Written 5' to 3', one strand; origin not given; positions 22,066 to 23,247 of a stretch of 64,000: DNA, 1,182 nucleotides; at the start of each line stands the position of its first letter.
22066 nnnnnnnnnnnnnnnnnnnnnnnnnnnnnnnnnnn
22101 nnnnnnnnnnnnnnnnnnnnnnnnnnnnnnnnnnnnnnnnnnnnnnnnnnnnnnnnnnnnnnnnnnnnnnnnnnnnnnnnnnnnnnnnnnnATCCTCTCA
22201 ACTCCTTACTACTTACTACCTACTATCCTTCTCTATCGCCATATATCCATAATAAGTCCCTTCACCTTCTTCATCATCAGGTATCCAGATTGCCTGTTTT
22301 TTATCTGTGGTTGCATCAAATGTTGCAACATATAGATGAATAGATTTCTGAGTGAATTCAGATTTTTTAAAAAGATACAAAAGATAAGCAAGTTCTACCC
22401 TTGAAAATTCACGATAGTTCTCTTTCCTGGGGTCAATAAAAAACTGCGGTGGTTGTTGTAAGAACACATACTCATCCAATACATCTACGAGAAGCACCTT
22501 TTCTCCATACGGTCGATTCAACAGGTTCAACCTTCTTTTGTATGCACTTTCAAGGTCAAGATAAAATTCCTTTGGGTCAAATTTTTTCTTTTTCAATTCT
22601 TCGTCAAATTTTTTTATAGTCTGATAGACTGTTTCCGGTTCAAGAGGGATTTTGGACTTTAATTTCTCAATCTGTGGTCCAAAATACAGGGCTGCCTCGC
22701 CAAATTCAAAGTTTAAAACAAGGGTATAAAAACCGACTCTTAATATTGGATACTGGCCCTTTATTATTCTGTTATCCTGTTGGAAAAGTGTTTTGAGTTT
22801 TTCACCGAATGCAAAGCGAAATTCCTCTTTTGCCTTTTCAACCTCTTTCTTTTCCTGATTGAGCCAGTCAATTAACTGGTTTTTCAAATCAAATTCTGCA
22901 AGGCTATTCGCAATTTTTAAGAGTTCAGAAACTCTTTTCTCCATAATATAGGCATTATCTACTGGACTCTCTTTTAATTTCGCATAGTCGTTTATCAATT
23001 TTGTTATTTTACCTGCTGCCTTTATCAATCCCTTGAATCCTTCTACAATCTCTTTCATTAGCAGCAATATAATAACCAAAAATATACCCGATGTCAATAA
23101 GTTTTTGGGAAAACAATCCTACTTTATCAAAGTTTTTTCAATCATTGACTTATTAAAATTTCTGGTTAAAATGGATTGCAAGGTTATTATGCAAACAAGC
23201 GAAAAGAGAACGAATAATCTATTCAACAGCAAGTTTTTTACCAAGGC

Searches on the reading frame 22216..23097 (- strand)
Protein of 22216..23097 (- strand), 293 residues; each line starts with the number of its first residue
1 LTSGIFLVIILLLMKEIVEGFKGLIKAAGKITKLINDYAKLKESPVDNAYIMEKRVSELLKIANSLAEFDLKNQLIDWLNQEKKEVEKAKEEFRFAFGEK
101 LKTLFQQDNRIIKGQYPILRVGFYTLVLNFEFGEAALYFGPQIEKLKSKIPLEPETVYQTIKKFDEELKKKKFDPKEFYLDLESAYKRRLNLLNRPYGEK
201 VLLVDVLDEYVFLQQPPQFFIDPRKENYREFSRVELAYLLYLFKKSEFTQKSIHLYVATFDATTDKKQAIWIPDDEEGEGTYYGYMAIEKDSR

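Call 3: search_protein_families(library=pfam, proteins=[window:22216-23097:-], max_evalue=0.01)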
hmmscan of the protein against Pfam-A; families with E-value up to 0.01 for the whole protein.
window:22216-23097:- (293 aa): 0 families

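Call 4: search_protein_families(library=padloc, proteins=[window:22216-23097:-], max_evalue=0.01)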
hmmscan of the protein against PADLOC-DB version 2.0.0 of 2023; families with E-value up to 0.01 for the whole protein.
window:22216-23097:- (293 aa): 1 family
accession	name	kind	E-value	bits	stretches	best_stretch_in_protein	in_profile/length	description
PDLC01867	CARF3--CARF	-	0.0029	15.5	1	26-104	97-177/200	-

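Call 5: search_protein_families(library=ncbifam, proteins=[window:22216-23097:-], max_evalue=0.01)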
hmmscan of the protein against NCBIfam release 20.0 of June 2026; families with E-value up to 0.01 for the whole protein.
window:22216-23097:- (293 aa): 0 families

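Call 31: find_homologous_proteins(query=window:22216-23097:-, max_evalue=0.001)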
Query window:22216-23097:- (293 aa): 92 proteins with E <= 0.001 among 2703 candidates.
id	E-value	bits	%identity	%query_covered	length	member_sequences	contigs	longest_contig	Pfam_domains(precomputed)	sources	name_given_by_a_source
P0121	3.3e-168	576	94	96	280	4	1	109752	-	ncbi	-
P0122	7.6e-156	536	86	96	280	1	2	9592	-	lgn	-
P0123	1.1e-152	525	85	96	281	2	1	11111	-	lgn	-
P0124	7.9e-147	506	82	94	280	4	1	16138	-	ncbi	ncbi:MAG: hypothetical protein ACUVQ3_04685 [bacterium]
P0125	1.1e-144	499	77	97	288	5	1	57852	-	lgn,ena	-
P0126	2.9e-143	494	79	94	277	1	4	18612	-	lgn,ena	-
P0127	2.8e-129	448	71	95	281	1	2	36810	-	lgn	-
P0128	2.7e-125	435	67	98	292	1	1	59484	-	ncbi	-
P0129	5.7e-125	434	68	95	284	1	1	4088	-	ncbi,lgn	ncbi:MAG: hypothetical protein ABIL22_07690 [candidate division WOR-3 bacterium]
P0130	3.0e-124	432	69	94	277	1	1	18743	-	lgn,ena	-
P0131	4.0e-124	432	67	98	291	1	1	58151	-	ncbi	-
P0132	6.0e-124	431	69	94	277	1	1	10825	-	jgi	-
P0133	9.3e-124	430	69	94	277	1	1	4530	-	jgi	-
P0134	9.7e-124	430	69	94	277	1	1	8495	-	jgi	-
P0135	2.3e-123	429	68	94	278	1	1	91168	-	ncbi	ncbi:MAG: hypothetical protein ACPL28_00545 [bacterium]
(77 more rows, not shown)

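Call 39: predict_structure(alignment_id=A2)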
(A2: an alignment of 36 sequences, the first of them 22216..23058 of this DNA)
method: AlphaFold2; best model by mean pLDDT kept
length: 280 residues; sequences in the alignment: 36
mean_pLDDT: 92.5   pTM: 0.82
mean pLDDT of the five models: 92.5, 91.7, 90.6, 90.3, 90.0
residues with pLDDT >= 90: 231; 70-90: 43; 50-70: 4; < 50: 2
segments of 3 or more residues with pLDDT < 50: none
pLDDT, mean of each block of 10 residues (from residue 1): 89 92 95 91 94 89 96 94 95 93 94 93 95 96 97 93 94 97 95 97 94 93 96 80 88 92 90 78
secondary structure, 60 per line:
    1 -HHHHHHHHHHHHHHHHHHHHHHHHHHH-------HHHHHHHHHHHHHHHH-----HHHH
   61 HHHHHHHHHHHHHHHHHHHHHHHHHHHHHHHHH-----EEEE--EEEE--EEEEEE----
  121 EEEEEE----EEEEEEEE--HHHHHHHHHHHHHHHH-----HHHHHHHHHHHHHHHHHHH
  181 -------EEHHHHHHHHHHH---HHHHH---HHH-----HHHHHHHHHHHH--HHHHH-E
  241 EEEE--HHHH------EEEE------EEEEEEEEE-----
elements in order: H2-28 H36-51 H57-93 E99-102 E105-108 E111-116 E121-126 E131-138 H141-156 H162-180 H190-200 H204-208 H220-231 H234-238 E240-244 H247-250 E257-260 E267-275

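Call 54: fold_search(model_id=the predicted structure, library=pdb)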
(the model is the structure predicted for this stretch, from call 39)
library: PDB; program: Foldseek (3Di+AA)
matches with E <= 10: 123; with E <= 0.001: 0
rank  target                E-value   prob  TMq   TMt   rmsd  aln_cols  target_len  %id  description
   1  8pxf_A                7.2e-01  0.06  0.09  0.12  14.1       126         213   10  Crystal structure of the full length Hh1412 Dsb homodimer. (released 2024-08-07)
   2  5xns_A                1.1e+00  0.06  0.18  0.14  22.1       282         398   10  Crystal structure of the Smc head domain with an extended coiled coil bound to the C-terminal domain of ScpA derived f (released 2017-08-02)
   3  5meb_A                1.5e+00  0.14  0.19  0.38   8.3       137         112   10  Crystal structure of yeast Cdt1 C-terminal domain (released 2017-05-17)
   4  5uj7_A                1.8e+00  0.28  0.23  0.20  11.7       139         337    7  Structure of the active form of human Origin Recognition Complex ATPase motor module, complex subunitS 1, 4, 5 (released 2017-02-08)
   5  5ujm_A                1.8e+00  0.28  0.23  0.20  11.7       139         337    7  Structure of the active form of human Origin Recognition Complex and its ATPase motor module (released 2017-02-08)
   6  4jeh_B                1.8e+00  0.25  0.20  0.24   8.0       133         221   11  Crystal Structure of Munc18a and Syntaxin1 lacking N-peptide complex (released 2013-07-17)
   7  7ytu_A                1.8e+00  0.11  0.10  0.34   8.1        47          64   13  Crystal structure of vaccinia virus G3/L5 sub-complex (SeMet-labeled, P31 space group) (released 2023-02-08)
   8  9qo4_G                1.9e+00  0.04  0.10  0.12  12.2       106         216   13  Dissociation-state-3 of 9-subunit CSN and SCF (SKP1-SKP2-CKS1) complex (released 2026-02-04)
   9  7dtr                  2.1e+00  0.06  0.12  0.19  12.4       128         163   13  Structure of an AcrIF protein (released 2022-01-19)
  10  5meb_B                2.4e+00  0.09  0.19  0.37   8.5       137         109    9  Crystal structure of yeast Cdt1 C-terminal domain (released 2017-05-17)
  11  4hwd_A                2.5e+00  0.16  0.16  0.40   6.2        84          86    7  Crystal structure of ATBAG2 (released 2013-05-29)
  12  9mno_B                2.5e+00  0.08  0.10  0.13   9.3        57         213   18  Structure of the TelA-associated type VII secretion system chaperone LcpA in complex with the chaperone binding site o (released 2025-11-05)
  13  6tuy_A                2.7e+00  0.13  0.17  0.08  21.2        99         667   17  Human LSD1/CoREST bound to the quinazoline inhibitor MC4106 (released 2021-07-21)
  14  6d7k_H                2.7e+00  0.08  0.13  0.39   6.8        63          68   11  Complex structure of Methane monooxygenase hydroxylase in complex with inhibitory subunit (released 2019-06-26)
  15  2pn2                  2.7e+00  0.05  0.09  0.17  13.8        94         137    5  CRYSTAL STRUCTURE OF A PUTATIVE OSMOTIC STRESS INDUCED AND DETOXIFICATION RESPONSE PROTEIN (PSYC_0566) FROM PSYCHROBACTE (released 2007-05-08)
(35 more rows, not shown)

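Call 55: search_protein_representatives(alignment_id=A2)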
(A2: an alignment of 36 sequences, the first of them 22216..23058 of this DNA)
Query: 36 sequences, 280 profile positions. Proteins with E-value up to 0.001 (for the whole library): 729; up to 1e-10: 481; up to 1e-30: 212. The best 150 are listed.
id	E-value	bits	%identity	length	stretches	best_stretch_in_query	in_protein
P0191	1.0e-121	421.9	-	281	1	1-278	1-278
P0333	7.3e-117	405.9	-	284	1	1-278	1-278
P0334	8.2e-95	333.6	-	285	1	5-278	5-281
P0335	3.2e-93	328.4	-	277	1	2-276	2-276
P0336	5.0e-93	327.7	-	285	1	1-278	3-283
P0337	6.2e-93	327.4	-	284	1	1-276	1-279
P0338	1.2e-84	300.3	-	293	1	9-276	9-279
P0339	2.3e-84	299.3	-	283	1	1-277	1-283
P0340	4.4e-82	291.8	-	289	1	1-275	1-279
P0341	3.3e-78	279.1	-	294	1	1-276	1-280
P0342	3.4e-74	265.9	-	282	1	1-277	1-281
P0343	5.1e-73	262.1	-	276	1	5-277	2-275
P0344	6.1e-73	261.8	-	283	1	2-277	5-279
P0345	2.5e-70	253.3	-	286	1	2-277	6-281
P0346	2.8e-70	253.1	-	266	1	1-277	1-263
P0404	6.9e-46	173.1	-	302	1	4-277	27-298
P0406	1.0e-45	172.6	-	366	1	50-278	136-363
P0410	4.9e-45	170.3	-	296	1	4-275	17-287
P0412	6.1e-45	170.0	-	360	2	18-276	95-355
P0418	1.4e-44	168.8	-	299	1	3-277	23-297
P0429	5.4e-43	163.6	-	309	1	12-277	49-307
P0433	1.5e-42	162.2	-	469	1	19-278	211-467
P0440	2.0e-41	158.4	-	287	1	17-275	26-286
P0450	3.0e-40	154.6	-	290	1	2-276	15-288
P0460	2.7e-39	151.4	-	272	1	2-273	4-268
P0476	4.2e-38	147.6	-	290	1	6-277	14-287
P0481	1.4e-37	145.8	-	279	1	3-276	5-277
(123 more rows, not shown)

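Call 56: list_cluster_members(proteins=[P0481, P0433, P0406, P0412, P0450, P0476, P0440, P0429, P0460, P0404])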
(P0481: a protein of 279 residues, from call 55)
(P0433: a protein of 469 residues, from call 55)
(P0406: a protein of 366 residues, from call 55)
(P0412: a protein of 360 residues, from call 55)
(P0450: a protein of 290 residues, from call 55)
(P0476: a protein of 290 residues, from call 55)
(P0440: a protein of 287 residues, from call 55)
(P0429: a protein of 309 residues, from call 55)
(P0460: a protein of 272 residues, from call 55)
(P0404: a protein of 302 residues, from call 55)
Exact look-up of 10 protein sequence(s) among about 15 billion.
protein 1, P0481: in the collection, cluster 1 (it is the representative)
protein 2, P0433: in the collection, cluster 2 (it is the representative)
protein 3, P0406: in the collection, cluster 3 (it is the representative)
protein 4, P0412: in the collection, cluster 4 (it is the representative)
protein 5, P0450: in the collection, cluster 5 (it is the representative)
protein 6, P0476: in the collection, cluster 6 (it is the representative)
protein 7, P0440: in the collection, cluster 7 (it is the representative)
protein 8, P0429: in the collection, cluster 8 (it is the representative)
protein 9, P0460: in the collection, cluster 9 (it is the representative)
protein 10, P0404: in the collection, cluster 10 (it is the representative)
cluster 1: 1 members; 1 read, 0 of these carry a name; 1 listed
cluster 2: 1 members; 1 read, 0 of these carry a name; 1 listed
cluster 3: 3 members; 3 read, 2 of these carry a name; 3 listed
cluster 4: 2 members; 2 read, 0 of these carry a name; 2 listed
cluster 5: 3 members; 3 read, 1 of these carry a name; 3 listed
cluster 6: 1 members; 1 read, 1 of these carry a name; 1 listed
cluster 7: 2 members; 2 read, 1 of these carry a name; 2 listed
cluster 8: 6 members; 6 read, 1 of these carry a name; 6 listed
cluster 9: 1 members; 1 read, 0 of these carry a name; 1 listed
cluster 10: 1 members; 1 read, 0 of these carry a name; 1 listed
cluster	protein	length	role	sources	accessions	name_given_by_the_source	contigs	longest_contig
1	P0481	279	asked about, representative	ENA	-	-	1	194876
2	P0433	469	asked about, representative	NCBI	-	-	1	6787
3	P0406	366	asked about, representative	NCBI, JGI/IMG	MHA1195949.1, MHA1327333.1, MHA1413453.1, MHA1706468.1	MAG: hypothetical protein ACTSRH_08430 [Promethearchaeota archaeon]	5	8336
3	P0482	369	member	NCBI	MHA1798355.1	MAG: hypothetical protein ACTSVY_07885 [Candidatus Helarchaeota archaeon]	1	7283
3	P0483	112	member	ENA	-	-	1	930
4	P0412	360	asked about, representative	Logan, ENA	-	-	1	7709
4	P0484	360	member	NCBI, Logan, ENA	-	-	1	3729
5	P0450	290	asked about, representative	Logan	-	-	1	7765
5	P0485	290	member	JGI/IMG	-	hypothetical protein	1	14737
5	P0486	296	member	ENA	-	-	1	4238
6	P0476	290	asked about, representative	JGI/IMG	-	hypothetical protein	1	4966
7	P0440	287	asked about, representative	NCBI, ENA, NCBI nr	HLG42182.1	MAG TPA: hypothetical protein VI643_02370 [Planctomycetota bacterium] | hypothetical protein [Planctomycetota bacterium]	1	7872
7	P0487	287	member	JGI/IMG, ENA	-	-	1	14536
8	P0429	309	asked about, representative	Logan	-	-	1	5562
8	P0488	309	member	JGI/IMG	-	hypothetical protein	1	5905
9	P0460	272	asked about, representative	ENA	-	-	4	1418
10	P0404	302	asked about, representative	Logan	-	-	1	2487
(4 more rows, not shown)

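Call 57: find_encoding_contigs(protein=P0406, flank=8000, max_places=2)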
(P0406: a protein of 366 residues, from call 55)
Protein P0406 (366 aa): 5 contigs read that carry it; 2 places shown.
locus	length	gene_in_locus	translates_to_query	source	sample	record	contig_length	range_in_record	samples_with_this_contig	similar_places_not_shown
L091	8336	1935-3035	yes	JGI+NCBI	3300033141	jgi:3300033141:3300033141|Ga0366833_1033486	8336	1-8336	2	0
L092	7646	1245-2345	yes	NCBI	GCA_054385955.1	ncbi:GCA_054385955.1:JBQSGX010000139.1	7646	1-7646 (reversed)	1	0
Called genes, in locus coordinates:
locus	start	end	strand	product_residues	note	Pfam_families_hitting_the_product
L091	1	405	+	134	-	PF05168:HEPN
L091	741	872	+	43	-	-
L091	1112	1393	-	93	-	-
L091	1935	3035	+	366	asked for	PF07498:Rho_N (weak)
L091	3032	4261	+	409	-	PF10923:BrxC_BrxD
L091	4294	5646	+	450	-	PF10923:BrxC_BrxD, PF13191:AAA_16 (weak), PF13401:AAA_22 (faint)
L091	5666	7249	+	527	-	PF00270:DEAD, PF04851:ResIII, PF00271:Helicase_C, PF22590:Cas3-like_C_2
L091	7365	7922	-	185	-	PF08694:UFC1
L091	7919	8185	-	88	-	-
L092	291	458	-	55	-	-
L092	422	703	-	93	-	-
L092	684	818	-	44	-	-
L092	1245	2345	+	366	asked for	PF07498:Rho_N (weak)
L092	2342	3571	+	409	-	PF10923:BrxC_BrxD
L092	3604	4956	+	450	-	PF10923:BrxC_BrxD, PF13191:AAA_16 (weak), PF13401:AAA_22 (faint)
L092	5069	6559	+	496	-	PF00270:DEAD, PF04851:ResIII, PF00271:Helicase_C, PF22590:Cas3-like_C_2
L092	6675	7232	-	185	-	PF08694:UFC1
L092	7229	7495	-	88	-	-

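Call 58: find_encoding_contigs(protein=P0440, flank=8000, max_places=2)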
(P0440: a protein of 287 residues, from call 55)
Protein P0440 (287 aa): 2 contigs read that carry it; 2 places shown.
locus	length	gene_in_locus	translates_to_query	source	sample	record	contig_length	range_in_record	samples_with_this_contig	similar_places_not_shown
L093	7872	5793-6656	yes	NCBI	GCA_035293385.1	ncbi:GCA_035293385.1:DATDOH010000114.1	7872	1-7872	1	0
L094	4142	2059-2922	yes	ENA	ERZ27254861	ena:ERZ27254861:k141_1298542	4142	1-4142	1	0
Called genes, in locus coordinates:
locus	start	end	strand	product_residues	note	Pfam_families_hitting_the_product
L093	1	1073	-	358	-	PF08240:ADH_N, PF16912:Glu_dehyd_C, PF13602:ADH_zinc_N_2 (faint), PF00107:ADH_zinc_N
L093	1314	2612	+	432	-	PF22039:HUTI_composite_bact (faint), PF07969:Amidohydro_3, PF01979:Amidohydro_1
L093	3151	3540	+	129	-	-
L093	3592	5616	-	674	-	-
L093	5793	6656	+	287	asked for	-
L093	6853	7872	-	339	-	PF00425:Chorismate_bind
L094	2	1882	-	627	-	?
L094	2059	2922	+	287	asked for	-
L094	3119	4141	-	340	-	?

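Call 72: find_related_loci(query=A2, collection=viral_contigs, flank=8000)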
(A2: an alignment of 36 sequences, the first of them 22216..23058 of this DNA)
Query A2 (280 aa) in viral_contigs; peptide patterns used: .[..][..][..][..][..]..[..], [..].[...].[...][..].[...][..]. (x = any residue, [..] = any of these).
62 stretches matched a pattern, but none encodes a relative of the query by tblastn (E <= 1e-3).

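Call 81: search_solved_structures(query=A2, max_evalue=10)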
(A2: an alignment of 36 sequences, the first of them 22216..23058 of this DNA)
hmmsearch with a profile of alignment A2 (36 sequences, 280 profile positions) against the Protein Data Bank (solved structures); distinct sequences matched with E-value up to 10: 4.
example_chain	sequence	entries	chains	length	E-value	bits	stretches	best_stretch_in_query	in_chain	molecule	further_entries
8vt2_A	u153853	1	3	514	0.04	16.4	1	99-183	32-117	Prefusion of HMPV (MPV-2c)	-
3fd2_A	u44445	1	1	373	0.043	16.3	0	4-70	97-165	Site-specific DNA endonuclease I-MsoI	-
2wpr_A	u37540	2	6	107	1.7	11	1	1-74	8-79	TRIMERIC AUTOTRANSPORTER ADHESIN FRAGMENT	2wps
8qae_A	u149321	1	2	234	6.8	9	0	5-62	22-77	sc-apCC-6-SLLA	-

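Call 86: search_protein_families(library=pfam, proteins=[P0406, P0412, P0433, P0429, P0404, P0440, P0418, P0410], max_evalue=0.1)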
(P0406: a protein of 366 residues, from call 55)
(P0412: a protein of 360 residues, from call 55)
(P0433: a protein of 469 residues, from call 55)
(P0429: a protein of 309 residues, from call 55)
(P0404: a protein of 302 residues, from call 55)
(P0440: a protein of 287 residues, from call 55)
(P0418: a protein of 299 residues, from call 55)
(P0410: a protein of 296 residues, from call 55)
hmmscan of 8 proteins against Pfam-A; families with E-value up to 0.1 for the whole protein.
P0406 (366 aa): 1 family
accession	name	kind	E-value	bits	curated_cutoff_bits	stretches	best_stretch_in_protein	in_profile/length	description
PF07498.18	Rho_N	-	1.4e-05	25.4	24.9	1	87-122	2-37/43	Rho termination factor, N-terminal domain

P0412 (360 aa): 3 families
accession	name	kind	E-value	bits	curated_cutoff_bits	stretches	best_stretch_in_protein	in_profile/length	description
PF07498.18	Rho_N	-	0.00061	20.2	24.9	1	85-118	5-38/43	Rho termination factor, N-terminal domain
PF12949.13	HeH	-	0.017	15.3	28.9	1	86-115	5-34/35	HeH/LEM domain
PF16741.10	mRNA_decap_C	-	0.037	13.8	27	0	240-252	19-31/43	mRNA-decapping enzyme C-terminus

P0433 (469 aa): 3 families
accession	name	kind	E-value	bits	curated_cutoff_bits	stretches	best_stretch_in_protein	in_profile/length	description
PF07498.18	Rho_N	-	9.7e-05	22.7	24.9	1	181-216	1-36/43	Rho termination factor, N-terminal domain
PF02037.33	SAP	-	0.0062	16.6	23.9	1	181-198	1-18/37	SAP domain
PF13102.12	Phage_int_SAM_5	-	0.062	14.1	22.3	1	154-218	19-82/98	Phage integrase SAM-like domain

P0429 (309 aa): 4 families
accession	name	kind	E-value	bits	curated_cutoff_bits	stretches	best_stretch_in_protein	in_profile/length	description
PF19963.4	VMAP-M1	-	0.003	18.6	25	1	47-121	23-97/113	vWA-MoxR associated protein middle region (VMAP-M) 1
PF01442.23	Apolipoprotein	-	0.003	17.7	90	1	88-133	52-97/190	Apolipoprotein A1/A4/E domain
PF20362.3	DUF6657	-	0.0055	17.2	27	1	58-128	23-91/142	Family of unknown function (DUF6657)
PF10075.15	CSN8_PSD8_EIF3K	-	0.029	14.8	23.7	1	54-129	22-94/144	CSN8/PSMD8/EIF3K family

P0404 (302 aa): 0 families

P0440 (287 aa): 0 families

P0418 (299 aa): 1 family
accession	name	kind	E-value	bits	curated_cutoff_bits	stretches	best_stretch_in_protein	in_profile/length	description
PF23821.1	DUF7191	-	0.093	13.1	27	0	42-70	9-37/64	Family of unknown function (DUF7191)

P0410 (296 aa): 1 family
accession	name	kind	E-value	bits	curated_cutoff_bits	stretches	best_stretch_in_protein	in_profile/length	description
PF12993.12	DUF3877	-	0.0023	18.4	27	0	15-90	6-79/173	Domain of unknown function, E. rectale Gene description (DUF3877)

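Call 90: find_related_loci(query=A5, collection=metagenome_contigs, flank=8000)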
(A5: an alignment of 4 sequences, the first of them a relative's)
Query A5 (366 aa) in metagenome_contigs; peptide patterns used: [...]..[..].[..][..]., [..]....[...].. (x = any residue, [..] = any of these).
555 stretches matched a pattern; 109 encode a relative of the query (tblastn E <= 1e-3); the best 80 are kept; 80 distinct loci.
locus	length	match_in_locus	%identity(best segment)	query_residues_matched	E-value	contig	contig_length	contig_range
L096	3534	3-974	100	43-366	0e+0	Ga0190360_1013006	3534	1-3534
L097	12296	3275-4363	69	1-364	4e-168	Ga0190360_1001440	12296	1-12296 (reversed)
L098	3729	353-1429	40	1-365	5e-74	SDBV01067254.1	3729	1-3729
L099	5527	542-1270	43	133-365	2e-68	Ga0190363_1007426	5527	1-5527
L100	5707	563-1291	43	133-365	3e-68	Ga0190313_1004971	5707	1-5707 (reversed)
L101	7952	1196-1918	45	133-363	7e-68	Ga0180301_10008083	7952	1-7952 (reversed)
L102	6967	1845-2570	43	133-364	1e-67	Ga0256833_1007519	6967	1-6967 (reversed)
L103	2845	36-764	43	133-365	5e-67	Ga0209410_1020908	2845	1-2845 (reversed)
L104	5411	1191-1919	43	133-365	1e-66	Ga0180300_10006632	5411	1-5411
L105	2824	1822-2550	43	133-365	2e-67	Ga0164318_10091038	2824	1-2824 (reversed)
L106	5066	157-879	44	133-363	5e-66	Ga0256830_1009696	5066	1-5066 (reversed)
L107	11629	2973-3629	46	146-364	8e-66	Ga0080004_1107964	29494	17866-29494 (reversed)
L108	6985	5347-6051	44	116-365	8e-66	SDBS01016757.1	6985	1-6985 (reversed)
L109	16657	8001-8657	46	146-364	1e-65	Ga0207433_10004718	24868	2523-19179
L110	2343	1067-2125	37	1-365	8e-67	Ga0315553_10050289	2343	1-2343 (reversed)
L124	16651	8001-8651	41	147-363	7e-57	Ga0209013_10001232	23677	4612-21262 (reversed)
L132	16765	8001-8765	37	116-363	6e-56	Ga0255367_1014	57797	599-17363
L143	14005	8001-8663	40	143-363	5e-54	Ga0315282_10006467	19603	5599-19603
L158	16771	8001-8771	36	116-365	8e-45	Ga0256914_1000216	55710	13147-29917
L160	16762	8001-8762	35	114-364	2e-44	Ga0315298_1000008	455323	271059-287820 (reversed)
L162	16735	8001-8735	38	116-362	3e-44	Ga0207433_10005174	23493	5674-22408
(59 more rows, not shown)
